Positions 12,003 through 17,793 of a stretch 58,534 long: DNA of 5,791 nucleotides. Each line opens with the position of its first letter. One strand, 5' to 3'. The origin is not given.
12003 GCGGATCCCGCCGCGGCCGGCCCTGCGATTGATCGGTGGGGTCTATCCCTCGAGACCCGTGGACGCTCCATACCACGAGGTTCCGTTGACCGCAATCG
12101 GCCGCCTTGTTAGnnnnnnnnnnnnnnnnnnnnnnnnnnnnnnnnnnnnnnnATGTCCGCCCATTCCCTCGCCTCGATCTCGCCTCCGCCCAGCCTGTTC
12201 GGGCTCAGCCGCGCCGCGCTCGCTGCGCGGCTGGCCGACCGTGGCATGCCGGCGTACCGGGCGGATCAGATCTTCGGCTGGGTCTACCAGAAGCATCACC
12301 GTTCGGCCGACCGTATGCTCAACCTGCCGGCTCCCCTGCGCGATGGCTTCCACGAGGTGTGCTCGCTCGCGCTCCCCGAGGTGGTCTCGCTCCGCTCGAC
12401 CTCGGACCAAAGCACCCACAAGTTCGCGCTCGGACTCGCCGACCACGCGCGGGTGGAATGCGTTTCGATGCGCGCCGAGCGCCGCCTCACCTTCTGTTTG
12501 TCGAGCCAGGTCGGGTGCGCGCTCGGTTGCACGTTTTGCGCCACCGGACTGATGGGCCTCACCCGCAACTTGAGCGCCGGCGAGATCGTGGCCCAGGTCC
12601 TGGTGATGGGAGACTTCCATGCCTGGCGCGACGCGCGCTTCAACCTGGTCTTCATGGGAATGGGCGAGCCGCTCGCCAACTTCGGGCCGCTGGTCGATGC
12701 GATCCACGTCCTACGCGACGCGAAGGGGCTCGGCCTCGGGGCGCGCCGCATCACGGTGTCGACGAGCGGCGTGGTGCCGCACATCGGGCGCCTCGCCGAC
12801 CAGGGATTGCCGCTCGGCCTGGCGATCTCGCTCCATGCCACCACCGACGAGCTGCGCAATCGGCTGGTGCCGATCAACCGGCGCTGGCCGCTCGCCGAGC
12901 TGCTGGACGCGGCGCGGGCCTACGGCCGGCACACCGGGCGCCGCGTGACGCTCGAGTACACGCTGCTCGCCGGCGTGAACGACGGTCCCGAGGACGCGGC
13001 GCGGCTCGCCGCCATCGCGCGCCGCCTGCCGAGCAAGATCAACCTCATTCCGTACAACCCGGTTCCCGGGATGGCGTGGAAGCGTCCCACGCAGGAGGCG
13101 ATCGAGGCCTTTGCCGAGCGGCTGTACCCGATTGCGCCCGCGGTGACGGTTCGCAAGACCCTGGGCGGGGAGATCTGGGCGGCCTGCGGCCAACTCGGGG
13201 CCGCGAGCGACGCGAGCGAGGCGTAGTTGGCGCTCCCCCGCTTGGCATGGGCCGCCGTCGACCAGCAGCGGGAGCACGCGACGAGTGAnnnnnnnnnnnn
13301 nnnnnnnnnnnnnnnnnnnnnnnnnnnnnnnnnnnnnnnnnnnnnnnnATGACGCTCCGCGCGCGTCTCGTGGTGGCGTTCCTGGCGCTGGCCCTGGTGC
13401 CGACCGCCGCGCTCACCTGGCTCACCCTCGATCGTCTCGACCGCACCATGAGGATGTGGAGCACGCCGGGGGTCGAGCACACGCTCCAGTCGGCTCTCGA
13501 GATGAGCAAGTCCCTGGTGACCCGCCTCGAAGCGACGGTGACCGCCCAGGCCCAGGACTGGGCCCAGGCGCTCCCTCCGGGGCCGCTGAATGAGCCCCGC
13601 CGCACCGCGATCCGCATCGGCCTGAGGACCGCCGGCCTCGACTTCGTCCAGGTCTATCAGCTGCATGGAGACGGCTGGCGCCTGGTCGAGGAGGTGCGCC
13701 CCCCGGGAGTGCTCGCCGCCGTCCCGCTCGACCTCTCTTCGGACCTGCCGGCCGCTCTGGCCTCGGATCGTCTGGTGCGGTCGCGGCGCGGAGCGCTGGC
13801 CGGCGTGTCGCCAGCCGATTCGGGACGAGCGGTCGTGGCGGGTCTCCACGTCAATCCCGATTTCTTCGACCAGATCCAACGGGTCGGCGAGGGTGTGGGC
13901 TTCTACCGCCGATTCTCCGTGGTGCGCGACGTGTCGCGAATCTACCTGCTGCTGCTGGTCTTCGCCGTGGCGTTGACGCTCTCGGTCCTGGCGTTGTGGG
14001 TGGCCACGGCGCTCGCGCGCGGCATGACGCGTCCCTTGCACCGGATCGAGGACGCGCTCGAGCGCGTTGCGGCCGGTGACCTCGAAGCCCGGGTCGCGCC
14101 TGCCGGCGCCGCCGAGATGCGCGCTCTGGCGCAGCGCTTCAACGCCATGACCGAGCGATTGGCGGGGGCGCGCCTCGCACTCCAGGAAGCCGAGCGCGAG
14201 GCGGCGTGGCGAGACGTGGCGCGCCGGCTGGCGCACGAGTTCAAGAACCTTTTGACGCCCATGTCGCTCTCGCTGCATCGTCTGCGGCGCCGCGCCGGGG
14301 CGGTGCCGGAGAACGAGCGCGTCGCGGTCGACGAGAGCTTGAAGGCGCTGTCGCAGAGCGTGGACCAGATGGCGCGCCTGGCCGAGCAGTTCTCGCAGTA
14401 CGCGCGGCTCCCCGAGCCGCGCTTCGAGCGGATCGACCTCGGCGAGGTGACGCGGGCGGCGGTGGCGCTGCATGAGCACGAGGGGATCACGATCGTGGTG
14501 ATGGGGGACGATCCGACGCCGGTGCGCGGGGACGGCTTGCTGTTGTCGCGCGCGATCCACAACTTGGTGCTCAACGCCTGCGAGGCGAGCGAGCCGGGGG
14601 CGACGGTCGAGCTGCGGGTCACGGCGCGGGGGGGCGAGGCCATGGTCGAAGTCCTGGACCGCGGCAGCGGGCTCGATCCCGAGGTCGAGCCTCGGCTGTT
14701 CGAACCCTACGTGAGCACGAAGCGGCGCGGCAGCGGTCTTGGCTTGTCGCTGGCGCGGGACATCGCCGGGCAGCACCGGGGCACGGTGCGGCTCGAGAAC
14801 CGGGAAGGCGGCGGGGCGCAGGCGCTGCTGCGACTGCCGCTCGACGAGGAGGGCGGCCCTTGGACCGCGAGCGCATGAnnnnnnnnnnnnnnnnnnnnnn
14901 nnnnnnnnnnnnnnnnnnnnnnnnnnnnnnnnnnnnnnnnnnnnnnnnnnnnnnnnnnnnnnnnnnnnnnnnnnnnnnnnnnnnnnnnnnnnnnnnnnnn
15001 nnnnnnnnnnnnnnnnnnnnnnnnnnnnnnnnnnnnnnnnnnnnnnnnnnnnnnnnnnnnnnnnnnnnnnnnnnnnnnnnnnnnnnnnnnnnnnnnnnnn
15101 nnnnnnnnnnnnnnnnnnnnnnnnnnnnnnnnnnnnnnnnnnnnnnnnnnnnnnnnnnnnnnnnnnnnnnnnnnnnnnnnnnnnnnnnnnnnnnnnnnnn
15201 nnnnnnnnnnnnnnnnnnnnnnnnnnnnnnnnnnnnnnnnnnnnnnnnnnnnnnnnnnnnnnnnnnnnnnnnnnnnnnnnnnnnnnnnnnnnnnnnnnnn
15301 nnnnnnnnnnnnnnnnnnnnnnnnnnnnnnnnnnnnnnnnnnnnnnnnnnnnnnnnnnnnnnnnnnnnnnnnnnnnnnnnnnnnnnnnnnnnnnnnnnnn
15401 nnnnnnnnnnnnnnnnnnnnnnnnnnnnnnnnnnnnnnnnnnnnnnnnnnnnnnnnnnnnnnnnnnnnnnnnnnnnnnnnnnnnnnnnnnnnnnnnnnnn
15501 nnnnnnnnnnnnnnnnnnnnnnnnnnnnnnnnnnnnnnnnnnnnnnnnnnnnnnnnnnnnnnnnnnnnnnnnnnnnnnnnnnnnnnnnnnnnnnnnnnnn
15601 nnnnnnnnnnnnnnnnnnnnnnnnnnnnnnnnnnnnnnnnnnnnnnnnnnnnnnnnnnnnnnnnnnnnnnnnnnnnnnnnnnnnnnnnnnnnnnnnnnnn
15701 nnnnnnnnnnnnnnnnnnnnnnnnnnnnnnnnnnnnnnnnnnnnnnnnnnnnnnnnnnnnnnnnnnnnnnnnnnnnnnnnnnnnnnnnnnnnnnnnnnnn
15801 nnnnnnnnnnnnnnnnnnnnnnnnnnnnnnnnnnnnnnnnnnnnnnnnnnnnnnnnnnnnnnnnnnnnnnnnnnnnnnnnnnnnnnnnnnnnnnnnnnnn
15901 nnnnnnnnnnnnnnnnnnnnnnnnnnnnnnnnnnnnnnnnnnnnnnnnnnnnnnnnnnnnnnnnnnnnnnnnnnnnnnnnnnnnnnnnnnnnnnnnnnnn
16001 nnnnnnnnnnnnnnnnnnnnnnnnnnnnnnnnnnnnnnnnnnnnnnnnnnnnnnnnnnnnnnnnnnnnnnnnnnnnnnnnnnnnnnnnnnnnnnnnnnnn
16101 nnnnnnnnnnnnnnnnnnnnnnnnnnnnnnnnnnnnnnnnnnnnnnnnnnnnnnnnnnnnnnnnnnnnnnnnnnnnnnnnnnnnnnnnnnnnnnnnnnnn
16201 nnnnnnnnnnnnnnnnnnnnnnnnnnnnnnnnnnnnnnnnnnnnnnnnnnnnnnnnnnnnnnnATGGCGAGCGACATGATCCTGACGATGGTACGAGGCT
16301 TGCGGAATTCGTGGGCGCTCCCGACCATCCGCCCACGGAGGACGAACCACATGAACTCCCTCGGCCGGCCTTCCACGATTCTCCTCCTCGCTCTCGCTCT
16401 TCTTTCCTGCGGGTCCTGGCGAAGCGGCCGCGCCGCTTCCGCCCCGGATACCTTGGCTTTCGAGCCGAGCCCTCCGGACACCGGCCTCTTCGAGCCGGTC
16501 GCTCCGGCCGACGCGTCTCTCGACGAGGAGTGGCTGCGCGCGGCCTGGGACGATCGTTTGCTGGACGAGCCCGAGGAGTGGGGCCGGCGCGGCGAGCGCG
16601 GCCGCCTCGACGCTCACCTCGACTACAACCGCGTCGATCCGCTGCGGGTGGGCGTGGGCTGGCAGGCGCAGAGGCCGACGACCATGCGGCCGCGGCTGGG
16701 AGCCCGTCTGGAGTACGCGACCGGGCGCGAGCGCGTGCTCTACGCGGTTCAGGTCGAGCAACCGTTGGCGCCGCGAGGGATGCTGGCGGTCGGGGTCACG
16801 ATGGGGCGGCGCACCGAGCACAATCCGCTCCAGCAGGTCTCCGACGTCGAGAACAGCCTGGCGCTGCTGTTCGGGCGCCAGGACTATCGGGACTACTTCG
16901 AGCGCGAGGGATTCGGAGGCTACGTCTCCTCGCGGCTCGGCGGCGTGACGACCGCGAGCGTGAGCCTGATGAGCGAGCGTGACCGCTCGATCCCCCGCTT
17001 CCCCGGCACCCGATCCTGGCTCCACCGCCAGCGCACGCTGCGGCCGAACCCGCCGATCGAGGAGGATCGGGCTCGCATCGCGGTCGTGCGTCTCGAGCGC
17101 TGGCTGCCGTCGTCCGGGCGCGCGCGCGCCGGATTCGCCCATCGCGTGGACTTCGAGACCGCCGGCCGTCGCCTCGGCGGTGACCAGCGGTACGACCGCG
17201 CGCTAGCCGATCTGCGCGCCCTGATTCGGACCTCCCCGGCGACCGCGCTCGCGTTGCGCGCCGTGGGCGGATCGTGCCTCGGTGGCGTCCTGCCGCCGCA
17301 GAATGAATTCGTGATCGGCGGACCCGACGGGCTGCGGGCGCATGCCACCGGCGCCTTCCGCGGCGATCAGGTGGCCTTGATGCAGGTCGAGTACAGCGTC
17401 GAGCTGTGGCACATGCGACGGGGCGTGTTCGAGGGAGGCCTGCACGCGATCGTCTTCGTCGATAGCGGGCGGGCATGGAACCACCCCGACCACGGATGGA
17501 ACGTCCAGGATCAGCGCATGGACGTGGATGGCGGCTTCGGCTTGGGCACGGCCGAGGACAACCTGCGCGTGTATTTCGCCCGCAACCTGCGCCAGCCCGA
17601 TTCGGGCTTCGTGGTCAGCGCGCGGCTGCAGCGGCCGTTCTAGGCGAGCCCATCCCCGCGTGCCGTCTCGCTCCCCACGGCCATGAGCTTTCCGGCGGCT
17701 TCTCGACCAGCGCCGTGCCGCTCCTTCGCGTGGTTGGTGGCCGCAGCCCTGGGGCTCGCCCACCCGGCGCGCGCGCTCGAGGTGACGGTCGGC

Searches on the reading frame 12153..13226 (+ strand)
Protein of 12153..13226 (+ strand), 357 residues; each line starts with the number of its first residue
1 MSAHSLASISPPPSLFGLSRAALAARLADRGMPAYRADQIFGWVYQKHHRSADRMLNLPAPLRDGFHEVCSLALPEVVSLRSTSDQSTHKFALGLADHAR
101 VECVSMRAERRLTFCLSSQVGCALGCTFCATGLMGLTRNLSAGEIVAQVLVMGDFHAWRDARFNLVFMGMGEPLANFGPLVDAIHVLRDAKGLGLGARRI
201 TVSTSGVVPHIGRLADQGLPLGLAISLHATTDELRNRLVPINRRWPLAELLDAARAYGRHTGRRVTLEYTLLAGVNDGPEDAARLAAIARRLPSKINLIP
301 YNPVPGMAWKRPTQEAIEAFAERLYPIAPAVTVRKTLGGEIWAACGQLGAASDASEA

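Call 74: search_protein_families(library=pfam, proteins=[window:12153-13226:+], max_evalue=0.001)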
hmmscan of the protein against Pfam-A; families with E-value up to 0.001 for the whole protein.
window:12153-13226:+ (357 aa): 2 families
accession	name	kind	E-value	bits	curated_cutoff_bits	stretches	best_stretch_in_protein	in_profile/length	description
PF04055.27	Radical_SAM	-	1.5e-16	61.5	29.5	1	118-285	3-165/166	Radical SAM superfamily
PF21016.3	RlmN_N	-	3.1e-10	40.1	24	1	15-71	3-59/60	Ribosomal RNA large subunit methyltransferase N-terminal domain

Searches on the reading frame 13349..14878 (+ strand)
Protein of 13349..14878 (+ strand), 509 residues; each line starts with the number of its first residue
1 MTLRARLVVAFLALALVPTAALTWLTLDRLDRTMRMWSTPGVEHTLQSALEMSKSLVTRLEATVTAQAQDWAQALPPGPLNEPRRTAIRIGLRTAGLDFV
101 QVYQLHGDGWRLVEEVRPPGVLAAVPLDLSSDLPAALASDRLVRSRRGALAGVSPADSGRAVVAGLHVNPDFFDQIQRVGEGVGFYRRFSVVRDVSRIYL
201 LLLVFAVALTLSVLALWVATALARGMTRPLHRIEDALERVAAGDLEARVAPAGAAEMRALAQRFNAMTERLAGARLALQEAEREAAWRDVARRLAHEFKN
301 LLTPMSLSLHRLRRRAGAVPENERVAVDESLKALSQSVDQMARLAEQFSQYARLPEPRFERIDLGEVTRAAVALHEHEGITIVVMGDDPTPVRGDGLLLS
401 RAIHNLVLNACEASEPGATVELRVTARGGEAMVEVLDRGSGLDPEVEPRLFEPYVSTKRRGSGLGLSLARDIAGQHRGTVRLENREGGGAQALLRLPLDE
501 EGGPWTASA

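Call 74: search_protein_families(library=pfam, proteins=[window:13349-14878:+], max_evalue=0.001)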
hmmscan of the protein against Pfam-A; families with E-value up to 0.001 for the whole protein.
window:13349-14878:+ (509 aa): 4 families
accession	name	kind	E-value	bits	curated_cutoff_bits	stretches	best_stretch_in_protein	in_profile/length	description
PF02518.31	HATPase_c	-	2e-21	76.9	26.4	1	394-499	1-110/111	Histidine kinase-, DNA gyrase B-, and HSP90-like ATPase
PF00672.30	HAMP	-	1.1e-13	51.7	25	1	222-271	2-51/53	HAMP domain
PF00512.31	HisKA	-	5.6e-06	26.8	26.9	1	287-355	2-64/66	His Kinase A (phospho-acceptor) domain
PF13581.12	HATPase_c_2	-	0.00049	20.6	27.4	1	407-473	40-109/127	Histidine kinase-like ATPase domain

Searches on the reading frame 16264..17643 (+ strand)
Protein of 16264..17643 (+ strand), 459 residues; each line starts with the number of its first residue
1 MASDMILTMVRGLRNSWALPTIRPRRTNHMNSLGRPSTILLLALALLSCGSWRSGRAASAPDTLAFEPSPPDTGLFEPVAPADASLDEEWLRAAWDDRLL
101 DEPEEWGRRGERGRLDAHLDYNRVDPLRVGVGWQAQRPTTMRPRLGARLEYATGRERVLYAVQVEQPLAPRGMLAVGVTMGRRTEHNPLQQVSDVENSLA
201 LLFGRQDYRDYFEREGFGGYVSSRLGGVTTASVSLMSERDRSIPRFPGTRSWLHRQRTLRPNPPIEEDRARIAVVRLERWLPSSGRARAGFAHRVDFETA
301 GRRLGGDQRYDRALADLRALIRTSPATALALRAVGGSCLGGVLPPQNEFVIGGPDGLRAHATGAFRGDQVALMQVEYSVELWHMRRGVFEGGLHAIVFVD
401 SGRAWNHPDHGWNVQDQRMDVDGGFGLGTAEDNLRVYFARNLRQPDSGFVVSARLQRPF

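Call 74: search_protein_families(library=pfam, proteins=[window:16264-17643:+], max_evalue=0.001)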
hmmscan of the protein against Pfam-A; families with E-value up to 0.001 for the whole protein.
window:16264-17643:+ (459 aa): 2 families
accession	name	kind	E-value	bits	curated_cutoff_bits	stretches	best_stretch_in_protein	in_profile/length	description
PF18939.6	DUF5686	-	7.8e-06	25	39.2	1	118-270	334-489/669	Family of unknown function (DUF5686)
PF01103.29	Omp85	-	8.1e-05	22.7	24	1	288-408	133-265/325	Omp85 superfamily domain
